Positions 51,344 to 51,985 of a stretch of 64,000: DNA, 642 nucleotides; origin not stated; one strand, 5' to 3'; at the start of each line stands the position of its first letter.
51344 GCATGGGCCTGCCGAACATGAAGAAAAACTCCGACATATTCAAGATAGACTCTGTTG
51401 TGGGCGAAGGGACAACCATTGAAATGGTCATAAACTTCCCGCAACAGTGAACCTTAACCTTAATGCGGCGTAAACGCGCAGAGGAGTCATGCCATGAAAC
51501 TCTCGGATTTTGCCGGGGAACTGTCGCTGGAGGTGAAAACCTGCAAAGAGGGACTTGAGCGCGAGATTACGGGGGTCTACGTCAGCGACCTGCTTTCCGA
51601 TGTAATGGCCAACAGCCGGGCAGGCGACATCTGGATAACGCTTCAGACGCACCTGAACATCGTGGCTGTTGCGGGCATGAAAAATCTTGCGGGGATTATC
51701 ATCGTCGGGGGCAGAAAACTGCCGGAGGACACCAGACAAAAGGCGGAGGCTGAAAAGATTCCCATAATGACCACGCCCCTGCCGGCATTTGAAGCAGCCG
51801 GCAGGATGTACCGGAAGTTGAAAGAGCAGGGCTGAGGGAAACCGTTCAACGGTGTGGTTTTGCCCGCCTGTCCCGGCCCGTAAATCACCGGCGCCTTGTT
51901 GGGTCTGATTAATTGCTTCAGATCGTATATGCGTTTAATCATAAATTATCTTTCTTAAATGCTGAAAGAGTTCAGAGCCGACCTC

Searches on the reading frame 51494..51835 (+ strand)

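Call 52: search_protein_families(library=pfam, proteins=[window:51494-51835:+], max_evalue=0.001)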
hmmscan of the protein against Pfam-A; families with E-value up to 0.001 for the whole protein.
window:51494-51835:+ (113 aa): 2 families
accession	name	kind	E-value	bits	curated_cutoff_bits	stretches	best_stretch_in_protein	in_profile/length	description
PF07085.17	DRTGG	-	2.9e-05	24.3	25.2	1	14-105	10-102/105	DRTGG domain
PF07905.16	PucR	-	3.1e-05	24.7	33.5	1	12-95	11-102/118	Purine catabolism regulatory protein-like family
